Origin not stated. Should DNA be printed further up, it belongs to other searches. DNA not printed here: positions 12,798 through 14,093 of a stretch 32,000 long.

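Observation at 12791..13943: Minimal two-gene graspetide (omega-ester RiPP) locus with an unfamiliar Thr/Asp core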

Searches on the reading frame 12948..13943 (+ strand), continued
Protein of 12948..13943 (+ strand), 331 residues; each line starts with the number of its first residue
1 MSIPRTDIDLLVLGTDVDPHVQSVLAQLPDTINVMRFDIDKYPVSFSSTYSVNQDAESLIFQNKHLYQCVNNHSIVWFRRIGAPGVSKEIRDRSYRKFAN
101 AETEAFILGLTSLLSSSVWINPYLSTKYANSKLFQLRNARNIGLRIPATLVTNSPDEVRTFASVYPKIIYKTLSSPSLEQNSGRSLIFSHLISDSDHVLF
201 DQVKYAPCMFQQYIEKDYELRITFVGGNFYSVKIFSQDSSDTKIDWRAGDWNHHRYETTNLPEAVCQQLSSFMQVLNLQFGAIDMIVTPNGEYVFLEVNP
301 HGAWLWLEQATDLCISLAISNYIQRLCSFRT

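Call 28: find_related_loci(query=A1, collection=genome_contigs, flank=6000)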
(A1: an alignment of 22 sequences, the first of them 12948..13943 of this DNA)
Query A1 (331 aa) in genome_contigs; peptide patterns used: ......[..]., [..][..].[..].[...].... (x = any residue, [..] = any of these).
201 stretches matched a pattern; 183 encode a relative of the query (tblastn E <= 1e-3); the best 80 are kept; 80 distinct loci.
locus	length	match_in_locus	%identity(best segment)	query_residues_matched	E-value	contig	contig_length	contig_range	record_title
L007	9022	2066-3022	47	9-326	2e-88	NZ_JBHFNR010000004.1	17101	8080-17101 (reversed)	Floridaenema flaviceps BLCC-F50 bin2.fa-4, whole genome shotgun sequence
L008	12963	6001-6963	40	6-327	9e-81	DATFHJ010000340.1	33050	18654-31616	MAG TPA_asm: Thermoanaerobaculia bacterium isolate SMAG_U8686 k141_1877967, whole genome shotgun sequence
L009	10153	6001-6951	33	10-323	9e-58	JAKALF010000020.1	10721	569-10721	MAG: bacterium isolate WY5.bin119 NODE_10801_length_10721_cov_1.539928, whole genome shotgun sequence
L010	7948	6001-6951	33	10-325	3e-56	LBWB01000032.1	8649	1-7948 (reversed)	MAG: Candidatus Woesebacteria bacterium GW2011_GWB1_39_12 UT24_C0032, whole genome shotgun sequence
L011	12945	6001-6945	33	10-326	1e-52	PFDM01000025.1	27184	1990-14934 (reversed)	MAG: Parcubacteria group bacterium CG10_big_fil_rev_8_21_14_0_10_38_31 CG10_8_21_14_0.10_scaffold_12080_c, whole genome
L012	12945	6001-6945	36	10-319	1e-51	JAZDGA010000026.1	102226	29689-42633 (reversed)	MAG: Candidatus Vogelbacteria bacterium isolate MEGAHIT-group-0.230 k141_9418184, whole genome shotgun sequence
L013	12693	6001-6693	41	82-323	1e-51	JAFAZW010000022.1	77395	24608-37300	MAG: Alphaproteobacteria bacterium isolate CP_BM_RX_R9_15 BM_RX_R9_k147_2830739, whole genome shotgun sequence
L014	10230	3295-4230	32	10-319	1e-51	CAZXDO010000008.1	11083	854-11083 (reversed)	MAG TPA_asm: uncultured Candidatus Saccharibacteria bacterium isolate SRP067234_co1_334 genome assembly, contig: k99_200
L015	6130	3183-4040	34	36-323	6e-52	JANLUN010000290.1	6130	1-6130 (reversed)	MAG: Planctomycetota bacterium isolate OTE_25_concoct_112_sub OTE_25_k141_2732317, whole genome shotgun sequence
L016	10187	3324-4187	36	36-323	2e-51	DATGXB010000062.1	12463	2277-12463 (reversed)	MAG TPA_asm: Nostocaceae cyanobacterium isolate SMAG_U10597 k141_189550, whole genome shotgun sequence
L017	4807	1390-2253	36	36-323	4e-51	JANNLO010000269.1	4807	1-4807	MAG: Snowella sp. SOY_38_metabat_116 SOY_38_k141_366698, whole genome shotgun sequence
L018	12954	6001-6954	33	10-323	1e-50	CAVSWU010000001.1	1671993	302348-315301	MAG: uncultured delta proteobacterium isolate MFD05674.bin.1.60 genome assembly, contig: contig_30790, whole genome shot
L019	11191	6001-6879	35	36-328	1e-50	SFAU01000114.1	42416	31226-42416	MAG: Microcystis novacekii Mn_MB_F_20050700_S1 S1_114, whole genome shotgun sequence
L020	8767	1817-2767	36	10-323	1e-50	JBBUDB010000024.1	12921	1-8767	MAG: Patescibacteria group bacterium isolate H51-bin005_1 H51_bin005_1_000000000024, whole genome shotgun sequence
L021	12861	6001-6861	34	35-321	5e-48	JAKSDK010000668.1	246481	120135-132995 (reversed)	MAG: Phycisphaerales bacterium isolate MAG.67 k141_10146926, whole genome shotgun sequence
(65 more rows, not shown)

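Call 30: find_related_loci(query=A1, collection=metagenome_contigs, flank=4000)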
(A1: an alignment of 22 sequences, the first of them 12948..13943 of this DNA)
Query A1 (331 aa) in metagenome_contigs; peptide patterns used: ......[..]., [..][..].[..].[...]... (x = any residue, [..] = any of these).
373 stretches matched a pattern; 276 encode a relative of the query (tblastn E <= 1e-3); the best 80 are kept; 80 distinct loci.
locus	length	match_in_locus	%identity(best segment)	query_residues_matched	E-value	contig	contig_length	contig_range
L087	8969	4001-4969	43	9-331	1e-92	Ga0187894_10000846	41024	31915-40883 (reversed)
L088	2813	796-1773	48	2-329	1e-94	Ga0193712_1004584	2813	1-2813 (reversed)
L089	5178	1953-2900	40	10-325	2e-79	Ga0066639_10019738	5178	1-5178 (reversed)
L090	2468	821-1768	40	10-325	2e-81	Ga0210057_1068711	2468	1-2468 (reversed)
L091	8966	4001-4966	40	9-327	1e-71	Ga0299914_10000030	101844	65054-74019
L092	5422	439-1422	38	1-326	1e-70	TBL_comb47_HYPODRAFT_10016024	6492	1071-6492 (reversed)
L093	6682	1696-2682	36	1-328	7e-69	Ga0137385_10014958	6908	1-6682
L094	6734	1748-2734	36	1-328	7e-69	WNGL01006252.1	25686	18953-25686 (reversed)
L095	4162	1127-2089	35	5-327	5e-64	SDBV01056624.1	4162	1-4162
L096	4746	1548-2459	37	6-309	7e-61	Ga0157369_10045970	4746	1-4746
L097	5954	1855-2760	36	9-309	1e-60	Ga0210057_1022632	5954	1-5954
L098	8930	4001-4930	37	10-320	6e-60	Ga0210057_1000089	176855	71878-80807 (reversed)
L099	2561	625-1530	35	9-310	1e-60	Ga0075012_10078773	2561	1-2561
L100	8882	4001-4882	35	32-325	5e-57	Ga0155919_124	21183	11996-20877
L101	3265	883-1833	33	10-325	1e-56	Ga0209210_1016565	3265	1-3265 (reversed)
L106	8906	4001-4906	35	10-310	2e-54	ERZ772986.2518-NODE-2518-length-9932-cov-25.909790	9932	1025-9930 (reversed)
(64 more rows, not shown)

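Call 33: find_encoding_contigs(protein=P0001, flank=10000, max_places=2)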
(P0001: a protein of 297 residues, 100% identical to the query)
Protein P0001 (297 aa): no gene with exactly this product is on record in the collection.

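Call 90: search_protein_families(library=pfam, proteins=[L093:3560-5161:-, L093:5173-6441:-, L093:363-1352:-, L096:2891-4744:+, L106:2275-3645:-, L106:5871-6635:-, L008:7556-9778:-, L008:3796-5190:-, L007:162-1607:-, L007:4154-5080:-], max_evalue=0.001)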
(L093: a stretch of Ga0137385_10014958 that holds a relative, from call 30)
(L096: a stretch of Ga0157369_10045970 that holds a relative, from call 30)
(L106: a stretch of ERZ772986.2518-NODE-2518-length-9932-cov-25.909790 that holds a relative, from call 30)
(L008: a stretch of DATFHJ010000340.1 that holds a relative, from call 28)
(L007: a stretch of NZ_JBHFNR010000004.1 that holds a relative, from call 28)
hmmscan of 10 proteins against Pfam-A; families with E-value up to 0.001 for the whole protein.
L093:3560-5161:- (533 aa): 3 families
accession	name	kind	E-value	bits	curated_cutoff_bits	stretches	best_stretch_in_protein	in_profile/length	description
PF00239.26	Resolvase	-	1.8e-11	44.8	23.3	1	29-179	4-145/145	Resolvase, N terminal domain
PF07508.19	Recombinase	-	1e-08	35.8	21.1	1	213-301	2-99/102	Recombinase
PF13408.12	Zn_ribbon_recom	-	4.7e-08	33.7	25.3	1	320-379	2-57/58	Recombinase zinc beta ribbon domain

L093:5173-6441:- (422 aa): 0 families

L093:363-1352:- (329 aa): 0 families

L096:2891-4744:+ (618 aa): 1 family
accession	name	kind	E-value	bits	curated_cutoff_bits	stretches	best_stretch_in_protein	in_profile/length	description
PF05593.20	RHS_repeat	-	2.2e-13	50.7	22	1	523-559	1-37/38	RHS Repeat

L106:2275-3645:- (456 aa): 2 families
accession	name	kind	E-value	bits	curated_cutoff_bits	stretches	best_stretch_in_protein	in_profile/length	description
PF01610.23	DDE_Tnp_ISL3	-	8.2e-54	183.4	23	1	185-440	1-239/240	Transposase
PF13542.12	HTH_Tnp_ISL3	-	9.9e-06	25.4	27.4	1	120-165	5-48/51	Helix-turn-helix domain of transposase family ISL3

L106:5871-6635:- (254 aa): 0 families

L008:7556-9778:- (740 aa): 2 families
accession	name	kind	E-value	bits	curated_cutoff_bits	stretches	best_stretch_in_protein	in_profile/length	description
PF07508.19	Recombinase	-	4e-20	72.4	21.1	1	204-311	1-102/102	Recombinase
PF00239.26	Resolvase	-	2.5e-15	57.3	23.3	1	9-148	1-133/145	Resolvase, N terminal domain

L008:3796-5190:- (464 aa): 3 families
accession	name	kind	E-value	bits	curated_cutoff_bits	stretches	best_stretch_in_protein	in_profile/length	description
PF13583.11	Reprolysin_4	-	5e-08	33.3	22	1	241-431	4-189/203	Metallo-peptidase family M12B Reprolysin-like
PF13688.12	Reprolysin_5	-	1.2e-07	32.6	27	1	241-400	4-173/196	Metallo-peptidase family M12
PF13582.12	Reprolysin_3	-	0.0003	21.7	22.4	1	324-386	57-122/123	Metallo-peptidase family M12B Reprolysin-like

L007:162-1607:- (481 aa): 10 families
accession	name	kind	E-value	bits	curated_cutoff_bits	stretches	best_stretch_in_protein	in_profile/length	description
PF00931.28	NB-ARC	-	1.6e-13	50.9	23.5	1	179-272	11-109/248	NB-ARC domain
PF13401.12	AAA_22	-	1.6e-09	38.6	27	1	184-312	4-122/130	AAA domain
PF01637.24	ATPase_2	-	6.5e-07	29.8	33.2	1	166-233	1-68/225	ATPase domain predominantly from Archaea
PF13191.12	AAA_16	-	1.2e-05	26.4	32.6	1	166-226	2-64/167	AAA ATPase domain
PF13173.12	AAA_14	-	2.4e-05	24.8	27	1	186-275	3-74/129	AAA domain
PF05729.18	NACHT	-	5.4e-05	23.5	26.7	1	186-278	1-96/167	NACHT domain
PF00004.35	AAA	-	0.00013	22.9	21.2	1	189-303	2-96/131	ATPase family associated with various cellular activities (AAA)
PF20720.3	nSTAND3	-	0.00017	21.8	27.2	1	183-223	15-56/155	Novel STAND NTPase 3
PF25201.1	nSTAND6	-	0.00028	21.4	27.7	1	167-252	2-85/148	Novel STAND NTPase 6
PF24883.2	NPHP3_N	-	0.00044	20.9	24.8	0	176-219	12-56/164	Nephrocystin 3, N-terminal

L007:4154-5080:- (308 aa): 2 families
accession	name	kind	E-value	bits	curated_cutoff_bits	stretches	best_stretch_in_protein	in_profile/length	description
PF03574.21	Peptidase_S48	-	1.3e-78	262.7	27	1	63-211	1-149/149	Peptidase family S48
PF18460.6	HetR_C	-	3.1e-43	146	27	1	228-306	1-79/79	Heterocyst differentiation regulator C-terminal Hood domain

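Call 91: find_related_loci(query=A1, collection=viral_contigs, flank=5000)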
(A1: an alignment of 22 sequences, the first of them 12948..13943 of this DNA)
Query A1 (331 aa) in viral_contigs; peptide patterns used: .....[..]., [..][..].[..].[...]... (x = any residue, [..] = any of these).
30 stretches matched a pattern; 1 encode a relative of the query (tblastn E <= 1e-3); 1 distinct loci.
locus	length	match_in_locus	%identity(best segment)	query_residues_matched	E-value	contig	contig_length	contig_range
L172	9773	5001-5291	32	209-299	5e-6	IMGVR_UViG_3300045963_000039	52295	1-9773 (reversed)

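Call 92: search_dna_similar(query=window:12948-13943:+, collection=plasmids, mode=protein, max_rows=12)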
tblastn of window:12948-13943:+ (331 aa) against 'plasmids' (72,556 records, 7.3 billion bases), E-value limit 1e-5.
Records with a match: 97; places in all: 110; records where one place covers at least 80% of the query: 57.
Best place of each record, by identity: <60% 97.
By first word of the organism name: Streptomyces 44; Xylella 5; Alteromonas 4; Nostoc 3; Embleya 3; Ligilactobacillus 3; Nocardiopsis 2; Kitasatospora 2; Agrobacterium 2; Croceicoccus 2; and 22 more.
By predicted mobility (MOB-suite, as given by PLSDB): non-mobilizable 67; conjugative 19; mobilizable 11.
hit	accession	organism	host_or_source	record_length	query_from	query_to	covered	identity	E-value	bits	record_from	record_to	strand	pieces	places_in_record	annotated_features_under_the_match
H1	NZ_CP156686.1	Burkholderia stagnalis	Bacterial cells,soils collected in ...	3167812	4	329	98%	36.2%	2e-48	181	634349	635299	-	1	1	none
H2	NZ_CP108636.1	Streptomyces sp. NBC_01136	-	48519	10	324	95%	33.0%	3e-43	166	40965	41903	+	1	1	tgmB: ATP-grasp ribosomal peptide maturase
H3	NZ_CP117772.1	Nostoc sp. UHCC 0926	whole organism,lichen surface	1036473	32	323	88%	34.6%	3e-44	169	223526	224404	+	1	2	none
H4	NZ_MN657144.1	Pedobacter sp.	-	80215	10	321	94%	31.8%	2e-30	128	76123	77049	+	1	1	hypothetical protein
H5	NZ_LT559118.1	Nonomuraea gerenzanensis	-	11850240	10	323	95%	31.3%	4e-43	166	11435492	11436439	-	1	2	none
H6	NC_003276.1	Nostoc sp. PCC 7120 = FACHB-418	-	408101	36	323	87%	33.6%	6e-41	159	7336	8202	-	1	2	MvdD family ATP-grasp ribosomal peptide maturase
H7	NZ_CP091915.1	Nostoc sp. UHCC 0870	cell culture,Brackish water, ...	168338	36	323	87%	33.6%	2e-39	155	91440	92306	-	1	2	MvdD family ATP-grasp ribosomal peptide maturase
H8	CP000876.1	Herpetosiphon aurantiacus DSM 785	-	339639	10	324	95%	30.3%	1e-36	147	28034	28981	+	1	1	RimK domain protein ATP-grasp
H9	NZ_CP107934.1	Streptomyces zaomyceticus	-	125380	32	324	89%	32.6%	2e-41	160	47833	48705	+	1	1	tgmB: ATP-grasp ribosomal peptide maturase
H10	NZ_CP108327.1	Streptomyces jietaisiensis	-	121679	10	328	96%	29.8%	1e-38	153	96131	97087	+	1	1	tgmB: ATP-grasp ribosomal peptide maturase | hypothetical protein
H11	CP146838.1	Streptomyces griseoaurantiacus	-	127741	10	328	96%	29.3%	9e-39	153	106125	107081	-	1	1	tgmB: ATP-grasp ribosomal peptide maturase | hypothetical protein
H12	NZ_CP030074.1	Streptomyces cadmiisoli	Whole organism,soil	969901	10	323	95%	29.8%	8e-35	141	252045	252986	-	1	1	MvdC/MvdD family ATP grasp protein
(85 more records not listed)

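Call 99: search_protein_families(library=phrogs, proteins=[window:12948-13943:+], max_evalue=0.001)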
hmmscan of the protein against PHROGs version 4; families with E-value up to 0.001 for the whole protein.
window:12948-13943:+ (331 aa): 1 family
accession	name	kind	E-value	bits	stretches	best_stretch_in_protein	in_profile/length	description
phrog_2599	-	moron, auxiliary metabolic gene and host takeover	1.4e-14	54.7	1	113-302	101-288/708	ribosomal protein S6 glutaminyl transferase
